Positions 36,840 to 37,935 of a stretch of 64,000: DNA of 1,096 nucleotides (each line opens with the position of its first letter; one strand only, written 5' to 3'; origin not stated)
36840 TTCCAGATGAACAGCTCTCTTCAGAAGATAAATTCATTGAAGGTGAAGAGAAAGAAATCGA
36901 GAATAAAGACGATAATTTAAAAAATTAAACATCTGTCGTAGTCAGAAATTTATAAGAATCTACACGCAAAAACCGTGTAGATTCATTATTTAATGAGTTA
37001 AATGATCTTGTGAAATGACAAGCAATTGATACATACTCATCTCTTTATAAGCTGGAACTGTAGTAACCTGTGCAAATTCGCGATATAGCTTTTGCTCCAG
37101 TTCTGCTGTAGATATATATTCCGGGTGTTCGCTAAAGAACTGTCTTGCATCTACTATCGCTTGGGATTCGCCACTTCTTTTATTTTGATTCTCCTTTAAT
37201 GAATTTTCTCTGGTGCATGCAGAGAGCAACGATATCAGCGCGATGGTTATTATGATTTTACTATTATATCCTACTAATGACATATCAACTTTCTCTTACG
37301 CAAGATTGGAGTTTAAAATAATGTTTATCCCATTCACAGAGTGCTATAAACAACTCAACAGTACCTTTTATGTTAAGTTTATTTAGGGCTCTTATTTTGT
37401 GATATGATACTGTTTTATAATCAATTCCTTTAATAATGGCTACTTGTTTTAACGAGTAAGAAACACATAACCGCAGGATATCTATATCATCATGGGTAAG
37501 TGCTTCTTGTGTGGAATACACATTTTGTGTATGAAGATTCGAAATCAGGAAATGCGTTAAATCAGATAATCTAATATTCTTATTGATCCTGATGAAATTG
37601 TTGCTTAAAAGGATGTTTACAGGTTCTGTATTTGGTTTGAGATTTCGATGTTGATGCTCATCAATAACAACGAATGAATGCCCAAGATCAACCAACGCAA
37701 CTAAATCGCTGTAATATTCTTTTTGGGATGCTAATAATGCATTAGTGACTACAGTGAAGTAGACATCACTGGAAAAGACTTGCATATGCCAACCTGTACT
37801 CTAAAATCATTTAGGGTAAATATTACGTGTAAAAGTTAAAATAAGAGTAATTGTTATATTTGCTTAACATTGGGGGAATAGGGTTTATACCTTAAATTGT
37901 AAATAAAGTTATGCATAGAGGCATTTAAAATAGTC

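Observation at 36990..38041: etrA-like regulator translationally coupled to a 97-aa lipoprotein, divergent from the needle-complex operon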

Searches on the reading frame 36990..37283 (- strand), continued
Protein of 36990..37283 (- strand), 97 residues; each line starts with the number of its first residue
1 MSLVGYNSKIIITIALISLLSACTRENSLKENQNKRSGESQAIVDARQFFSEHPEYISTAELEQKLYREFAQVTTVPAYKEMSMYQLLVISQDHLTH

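Call 98: search_protein_families(proteins=[window:36990-37283:-], library=padloc, max_evalue=0.01)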
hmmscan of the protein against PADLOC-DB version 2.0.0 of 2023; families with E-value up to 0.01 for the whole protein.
window:36990-37283:- (97 aa): 0 families

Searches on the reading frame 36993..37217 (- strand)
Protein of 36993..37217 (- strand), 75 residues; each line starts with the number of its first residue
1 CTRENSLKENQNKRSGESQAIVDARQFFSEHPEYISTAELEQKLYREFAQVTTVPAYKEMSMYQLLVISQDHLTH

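Call 34: search_protein_representatives(alignment_id=A2)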
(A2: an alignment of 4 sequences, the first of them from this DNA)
Query: 4 sequences, 75 profile positions. Proteins with E-value up to 0.001 (for the whole library): 49; up to 1e-10: 19; up to 1e-30: 3. The best 49 are listed.
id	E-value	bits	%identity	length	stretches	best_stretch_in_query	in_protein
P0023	5.8e-42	157.9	-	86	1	4-75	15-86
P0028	6.4e-35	135.3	-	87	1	7-69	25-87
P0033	6.5e-31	122.5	-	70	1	20-75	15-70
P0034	7.7e-29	115.9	-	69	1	22-75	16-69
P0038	3.9e-22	94.4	-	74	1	12-69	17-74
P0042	4.0e-19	84.7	-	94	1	18-73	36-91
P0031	1.3e-18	83.1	-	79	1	1-41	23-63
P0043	4.8e-18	81.3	-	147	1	19-73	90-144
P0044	6.1e-17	77.7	-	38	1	38-75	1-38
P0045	8.0e-17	77.4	-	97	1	13-73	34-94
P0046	4.7e-16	74.9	-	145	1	16-73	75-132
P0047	2.5e-15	72.6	-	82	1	10-73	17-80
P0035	1.4e-14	70.2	-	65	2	46-75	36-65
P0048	1.7e-14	69.9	-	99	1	11-74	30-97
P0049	7.7e-13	64.6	-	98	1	11-73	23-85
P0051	3.0e-12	62.7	-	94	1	15-72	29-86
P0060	4.0e-09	52.7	-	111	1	17-72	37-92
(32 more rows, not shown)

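Call 61: find_encoding_contigs(protein=P0047, flank=6000, max_places=2)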
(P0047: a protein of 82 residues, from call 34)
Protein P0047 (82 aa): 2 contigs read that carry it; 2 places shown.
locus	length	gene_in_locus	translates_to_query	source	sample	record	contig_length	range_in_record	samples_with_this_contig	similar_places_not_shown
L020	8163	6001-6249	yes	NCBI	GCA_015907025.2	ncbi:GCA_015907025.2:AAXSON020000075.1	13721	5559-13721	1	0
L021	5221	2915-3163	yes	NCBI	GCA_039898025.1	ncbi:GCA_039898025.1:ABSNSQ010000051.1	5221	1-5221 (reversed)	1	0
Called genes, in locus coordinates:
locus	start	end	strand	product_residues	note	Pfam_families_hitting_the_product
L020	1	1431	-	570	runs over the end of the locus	PF21304:T3S_SPI-1_N0, PF03958:Secretin_N, PF00263:Secretin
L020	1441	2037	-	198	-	PF12833:HTH_18 (weak)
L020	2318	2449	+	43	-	PF03811:Zn_ribbon_InsA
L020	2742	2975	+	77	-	-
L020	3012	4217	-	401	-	PF00872:Transposase_mut, PF10551:MULE (weak)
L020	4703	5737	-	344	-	PF13384:HTH_23 (faint), PF13551:HTH_29, PF13592:HTH_33, PF13358:DDE_3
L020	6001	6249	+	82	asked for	PF04741:InvH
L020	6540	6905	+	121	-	PF13655:RVT_N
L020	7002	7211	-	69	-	-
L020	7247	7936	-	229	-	PF22016:DUF6933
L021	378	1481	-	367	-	PF13808:DDE_Tnp_1_assoc, PF01609:DDE_Tnp_1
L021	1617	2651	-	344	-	PF13384:HTH_23 (faint), PF13551:HTH_29, PF13592:HTH_33, PF13358:DDE_3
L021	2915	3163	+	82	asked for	PF04741:InvH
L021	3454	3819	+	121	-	PF13655:RVT_N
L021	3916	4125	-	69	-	-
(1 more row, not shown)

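Call 62: find_encoding_contigs(protein=P0045, flank=6000, max_places=2)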
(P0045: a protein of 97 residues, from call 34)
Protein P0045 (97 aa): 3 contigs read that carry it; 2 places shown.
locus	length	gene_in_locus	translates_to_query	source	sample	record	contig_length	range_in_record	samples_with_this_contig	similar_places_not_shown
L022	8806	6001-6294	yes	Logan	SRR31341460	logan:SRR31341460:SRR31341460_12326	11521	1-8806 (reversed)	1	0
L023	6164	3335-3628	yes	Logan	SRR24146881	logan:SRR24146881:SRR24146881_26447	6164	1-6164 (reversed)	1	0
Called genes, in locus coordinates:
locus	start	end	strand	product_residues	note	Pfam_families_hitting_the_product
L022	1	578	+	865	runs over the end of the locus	PF13954:PapC_N, PF00577:Usher, PF13953:PapC_C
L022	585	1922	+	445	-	PF00419:Fimbrial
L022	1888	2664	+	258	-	PF00345:PapD_N, PF02753:PapD_C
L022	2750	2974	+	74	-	PF03050:DDE_Tnp_IS66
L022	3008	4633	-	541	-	PF00723:Glyco_hydro_15 (weak)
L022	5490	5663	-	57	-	PF10753:Toxin_GhoT_OrtT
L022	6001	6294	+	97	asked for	PF04741:InvH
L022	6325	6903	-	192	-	PF13007:LZ_Tnp_IS66, PF13005:zf-IS66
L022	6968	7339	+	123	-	PF00665:rve, PF13683:rve_3, PF13333:rve_2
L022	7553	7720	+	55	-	-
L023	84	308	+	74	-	PF03050:DDE_Tnp_IS66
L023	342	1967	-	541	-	PF00723:Glyco_hydro_15 (weak)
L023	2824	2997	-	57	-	PF10753:Toxin_GhoT_OrtT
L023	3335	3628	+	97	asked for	PF04741:InvH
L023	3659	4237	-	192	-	PF13007:LZ_Tnp_IS66, PF13005:zf-IS66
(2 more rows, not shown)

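Call 63: find_encoding_contigs(protein=P0048, flank=6000, max_places=2)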
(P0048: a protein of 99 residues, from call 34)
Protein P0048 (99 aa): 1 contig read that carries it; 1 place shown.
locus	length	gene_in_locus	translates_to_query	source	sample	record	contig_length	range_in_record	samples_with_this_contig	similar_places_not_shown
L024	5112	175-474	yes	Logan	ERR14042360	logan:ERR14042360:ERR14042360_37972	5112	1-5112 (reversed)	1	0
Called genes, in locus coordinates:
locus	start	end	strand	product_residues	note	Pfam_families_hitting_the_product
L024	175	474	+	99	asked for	PF04741:InvH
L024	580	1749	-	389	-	PF06511:T3SS_TC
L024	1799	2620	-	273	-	-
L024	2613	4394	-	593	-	PF04888:SseC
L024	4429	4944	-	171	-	PF07719:TPR_2 (faint), PF07720:TPR_3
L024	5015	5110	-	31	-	?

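Call 70: find_encoding_contigs(protein=P0049, flank=5000, max_places=1)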
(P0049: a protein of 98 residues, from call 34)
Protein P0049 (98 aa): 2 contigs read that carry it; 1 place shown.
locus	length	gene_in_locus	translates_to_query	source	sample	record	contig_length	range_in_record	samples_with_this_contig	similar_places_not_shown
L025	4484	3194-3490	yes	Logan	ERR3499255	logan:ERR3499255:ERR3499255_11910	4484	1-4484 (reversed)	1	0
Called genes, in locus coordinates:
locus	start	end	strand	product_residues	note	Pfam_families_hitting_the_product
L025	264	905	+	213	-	-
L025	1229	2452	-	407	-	PF06872:EspG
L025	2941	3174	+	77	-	-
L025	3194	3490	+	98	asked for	-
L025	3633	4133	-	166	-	-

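Call 71: find_encoding_contigs(protein=P0060, flank=5000, max_places=1)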
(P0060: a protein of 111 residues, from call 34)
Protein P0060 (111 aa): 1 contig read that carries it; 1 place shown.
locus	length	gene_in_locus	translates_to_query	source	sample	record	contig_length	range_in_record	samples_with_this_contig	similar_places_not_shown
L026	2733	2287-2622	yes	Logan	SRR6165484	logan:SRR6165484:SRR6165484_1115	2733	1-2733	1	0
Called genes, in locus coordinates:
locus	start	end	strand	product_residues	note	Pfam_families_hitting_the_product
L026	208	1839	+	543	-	PF00560:LRR_1 (faint), PF12799:LRR_4 (faint)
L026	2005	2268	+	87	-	-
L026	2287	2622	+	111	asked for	PF04741:InvH (weak)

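Call 72: find_encoding_contigs(protein=P0051, flank=5000, max_places=1)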
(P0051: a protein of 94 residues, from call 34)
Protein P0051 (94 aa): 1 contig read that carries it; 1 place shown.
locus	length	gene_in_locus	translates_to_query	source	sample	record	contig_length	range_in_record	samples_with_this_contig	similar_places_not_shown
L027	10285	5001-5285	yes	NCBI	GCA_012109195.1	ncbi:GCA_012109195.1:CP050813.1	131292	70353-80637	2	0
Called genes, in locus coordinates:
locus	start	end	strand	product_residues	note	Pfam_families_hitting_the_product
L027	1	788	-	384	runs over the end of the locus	PF07201:HrpJ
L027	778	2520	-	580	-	PF21304:T3S_SPI-1_N0, PF03958:Secretin_N, PF00263:Secretin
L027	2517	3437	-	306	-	PF00165:HTH_AraC (faint), PF12833:HTH_18 (weak)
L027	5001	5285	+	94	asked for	PF04741:InvH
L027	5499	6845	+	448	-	-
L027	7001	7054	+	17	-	-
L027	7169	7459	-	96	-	PF00126:HTH_1 (weak)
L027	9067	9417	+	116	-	PF01527:HTH_Tnp_1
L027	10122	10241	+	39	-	-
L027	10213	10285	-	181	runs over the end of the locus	PF01464:SLT, PF18896:SLT_3 (faint)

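Call 73: find_encoding_contigs(protein=P0043, flank=5000, max_places=1)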
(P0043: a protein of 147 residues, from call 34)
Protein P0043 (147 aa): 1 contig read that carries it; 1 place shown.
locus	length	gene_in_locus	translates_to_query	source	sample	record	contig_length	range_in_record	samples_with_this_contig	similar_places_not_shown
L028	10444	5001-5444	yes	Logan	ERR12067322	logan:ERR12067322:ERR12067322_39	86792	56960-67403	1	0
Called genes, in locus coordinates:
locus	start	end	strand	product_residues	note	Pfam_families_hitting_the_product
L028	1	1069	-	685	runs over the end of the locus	PF00771:FHIPEP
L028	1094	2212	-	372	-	PF07201:HrpJ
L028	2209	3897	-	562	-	PF21304:T3S_SPI-1_N0, PF03958:Secretin_N, PF00263:Secretin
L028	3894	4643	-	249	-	PF00165:HTH_AraC (faint), PF12833:HTH_18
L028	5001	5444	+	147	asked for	PF04741:InvH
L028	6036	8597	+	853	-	PF01624:MutS_I, PF05188:MutS_II, PF05192:MutS_III, PF05190:MutS_IV, PF00488:MutS_V, PF27441:MutS_C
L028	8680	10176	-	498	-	PF02447:GntP_permease, PF13726:Na_H_antiport_2 (weak)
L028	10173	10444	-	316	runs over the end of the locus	PF01073:3Beta_HSD, PF01370:Epimerase, PF04321:RmlD_sub_bind, PF16363:GDP_Man_Dehyd, PF07993:NAD_binding_4 (weak)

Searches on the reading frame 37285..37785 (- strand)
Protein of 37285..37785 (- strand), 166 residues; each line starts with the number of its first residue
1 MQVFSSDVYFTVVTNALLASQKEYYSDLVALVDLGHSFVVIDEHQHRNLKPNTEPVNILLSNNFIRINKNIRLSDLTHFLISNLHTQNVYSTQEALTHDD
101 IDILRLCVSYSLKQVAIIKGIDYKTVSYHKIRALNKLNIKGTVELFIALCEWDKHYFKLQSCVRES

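Call 6: search_protein_families(proteins=[window:37285-37785:-], library=ncbifam, max_evalue=1)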
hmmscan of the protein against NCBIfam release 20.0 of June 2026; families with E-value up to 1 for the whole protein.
window:37285-37785:- (166 aa): 7 families
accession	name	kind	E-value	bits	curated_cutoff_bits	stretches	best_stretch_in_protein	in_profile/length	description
NF007403.0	PRK09935.1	equivalog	0.004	16.8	271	1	79-146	133-201/210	fimbria biosynthesis transcriptional regulator FimZ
NF007935.0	PRK10651.1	equivalog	0.0056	15.9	250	1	73-146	130-207/216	two-component system response regulator NarL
NF008548.0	PRK11475.1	equivalog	0.014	14.9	176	1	86-145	125-185/207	DNA-binding transcriptional activator BglJ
NF007708.0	PRK10403.1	equivalog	0.015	14.8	343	1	91-144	149-203/215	nitrate/nitrite response regulator protein NarP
NF011896.0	PRK15369.1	equivalog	0.031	13.9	242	1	86-146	140-201/211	two component system response regulator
NF007685.0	PRK10360.1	equivalog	0.043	13.6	258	1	84-146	126-189/196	response regulator transcription factor UhpA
NF052445.1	RespRegMctR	equivalog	0.066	12.6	300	1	88-146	137-196/205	two-component system response regulator MctR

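Call 11: profile_search(protein=window:37285-37785:-)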
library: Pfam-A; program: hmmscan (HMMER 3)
A. the first sequence (166 residues): domains with independent E <= 10: 2; with E <= 0.001: 1
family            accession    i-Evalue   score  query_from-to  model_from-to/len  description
GerE              PF00196.25    4.7e-05    23.4      96-146         3-54/57  Bacterial regulatory proteins, luxR family
Gp13-like         PF20036.5       0.099    12.4       2-48        176-224/313  Major capsid protein 13-like

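Call 69: search_solved_structures(query=window:37285-37785:-, max_evalue=1, show_alignments=1)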
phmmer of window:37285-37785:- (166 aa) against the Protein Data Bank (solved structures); distinct sequences matched with E-value up to 1: 5.
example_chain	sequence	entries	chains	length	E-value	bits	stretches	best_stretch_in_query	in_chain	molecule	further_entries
2rnj_A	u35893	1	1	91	0.12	15.6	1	88-146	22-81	Response regulator protein vraR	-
7ve4_A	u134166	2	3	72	0.14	15.4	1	93-146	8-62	DNA-binding response regulator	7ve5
6jqs_A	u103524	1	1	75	0.4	13.9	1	95-149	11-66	DNA-binding response regulator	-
1fse_A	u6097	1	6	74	0.54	13.5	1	90-150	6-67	GERE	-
3szt_A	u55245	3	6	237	0.58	13.4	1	96-144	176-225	Quorum-sensing control repressor | LuxR family transcriptional regulator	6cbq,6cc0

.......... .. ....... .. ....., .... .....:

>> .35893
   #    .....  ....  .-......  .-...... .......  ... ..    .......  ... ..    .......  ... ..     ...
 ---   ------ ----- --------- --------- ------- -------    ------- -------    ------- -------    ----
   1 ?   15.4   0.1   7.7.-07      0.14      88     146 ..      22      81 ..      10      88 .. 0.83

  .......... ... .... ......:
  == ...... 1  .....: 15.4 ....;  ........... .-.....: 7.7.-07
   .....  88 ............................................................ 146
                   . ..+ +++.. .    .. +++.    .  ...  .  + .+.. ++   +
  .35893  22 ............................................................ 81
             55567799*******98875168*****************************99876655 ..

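Call 87: find_homologous_proteins(query=window:37285-37785:-, max_evalue=0.001)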
Query window:37285-37785:- (166 aa): 35 proteins with E <= 0.001 among 91 candidates.
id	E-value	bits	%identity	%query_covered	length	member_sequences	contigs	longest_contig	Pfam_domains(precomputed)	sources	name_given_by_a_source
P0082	1.3e-98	345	95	100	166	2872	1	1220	PF00196.26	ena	-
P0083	1.9e-97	341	95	100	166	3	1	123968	PF00196.26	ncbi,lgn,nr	ncbi:LuxR family transcriptional regulator [Escherichia coli]|nr:LuxR family transcriptional regulat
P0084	8.6e-96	336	95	100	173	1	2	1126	-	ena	-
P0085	2.5e-92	325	92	100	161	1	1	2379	-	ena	-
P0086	2.0e-89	315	91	100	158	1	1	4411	PF00196.26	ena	-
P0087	3.3e-88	311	93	100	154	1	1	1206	-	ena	-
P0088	6.0e-86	304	89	100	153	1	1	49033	PF00196.26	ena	-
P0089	2.0e-82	293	82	99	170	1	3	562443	PF00196.26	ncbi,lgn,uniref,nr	ncbi:TPA: LuxR family transcriptional regulator [Escherichia coli]|uniref:helix-turn-helix transcrip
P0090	8.3e-81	287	94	86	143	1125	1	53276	PF00196.26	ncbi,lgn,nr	ncbi:LuxR family transcriptional regulator [Escherichia coli]|nr:LuxR family transcriptional regulat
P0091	6.2e-79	281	96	83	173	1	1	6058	-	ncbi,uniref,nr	ncbi:helix-turn-helix transcriptional regulator [Escherichia coli]|uniref:helix-turn-helix transcrip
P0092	3.7e-78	279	95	83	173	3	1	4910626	-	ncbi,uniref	ncbi:helix-turn-helix transcriptional regulator [Escherichia coli]|uniref:helix-turn-helix transcrip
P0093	1.7e-76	273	100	78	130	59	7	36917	-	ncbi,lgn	ncbi:TPA: LuxR family transcriptional regulator, partial [Escherichia coli]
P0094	3.4e-72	259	94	76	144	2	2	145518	PF00196.26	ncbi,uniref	ncbi:LuxR C-terminal-related transcriptional regulator, partial [Escherichia coli]|uniref:helix-turn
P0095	2.1e-69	250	93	77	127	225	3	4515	-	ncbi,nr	ncbi:LuxR family transcriptional regulator, partial [Escherichia coli]|nr:LuxR family transcriptiona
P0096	6.7e-68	245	96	73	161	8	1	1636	-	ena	-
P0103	4.2e-51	191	57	100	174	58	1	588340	PF00196.26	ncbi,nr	ncbi:helix-turn-helix transcriptional regulator [Escherichia albertii]|nr:helix-turn-helix transcrip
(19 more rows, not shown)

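Call 88: find_encoding_contigs(protein=P0103, flank=9000, max_places=2)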
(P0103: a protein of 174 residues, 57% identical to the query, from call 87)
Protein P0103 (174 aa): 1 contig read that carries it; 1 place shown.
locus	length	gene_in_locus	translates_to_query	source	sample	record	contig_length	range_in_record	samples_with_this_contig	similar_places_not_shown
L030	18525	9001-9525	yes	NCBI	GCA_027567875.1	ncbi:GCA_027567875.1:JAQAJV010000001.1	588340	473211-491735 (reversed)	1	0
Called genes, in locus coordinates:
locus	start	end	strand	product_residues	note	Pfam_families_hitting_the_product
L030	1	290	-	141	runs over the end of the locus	-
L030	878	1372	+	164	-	PF07720:TPR_3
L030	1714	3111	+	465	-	PF00486:Trans_reg_C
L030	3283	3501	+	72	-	-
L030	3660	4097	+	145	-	PF01464:SLT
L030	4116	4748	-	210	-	PF00072:Response_reg, PF00196:GerE, PF08281:Sigma70_r4_2 (weak)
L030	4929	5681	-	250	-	-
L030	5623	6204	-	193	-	PF09482:OrgA_MxiK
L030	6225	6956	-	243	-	PF01514:YscJ_FliF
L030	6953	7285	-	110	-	PF09392:T3SS_needle_F (weak)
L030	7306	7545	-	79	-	PF09392:T3SS_needle_F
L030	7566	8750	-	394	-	PF09480:PrgH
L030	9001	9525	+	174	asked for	PF00196:GerE (weak)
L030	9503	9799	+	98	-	-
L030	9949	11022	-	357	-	PF01312:Bac_export_2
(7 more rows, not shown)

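Call 98: search_protein_families(proteins=[window:37285-37785:-], library=padloc, max_evalue=0.01)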
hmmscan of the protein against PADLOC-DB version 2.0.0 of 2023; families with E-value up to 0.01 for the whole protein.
window:37285-37785:- (166 aa): 1 family
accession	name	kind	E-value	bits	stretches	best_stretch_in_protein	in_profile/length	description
PDLC02570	DrmA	-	0.0067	12.8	1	93-134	141-183/851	DrmA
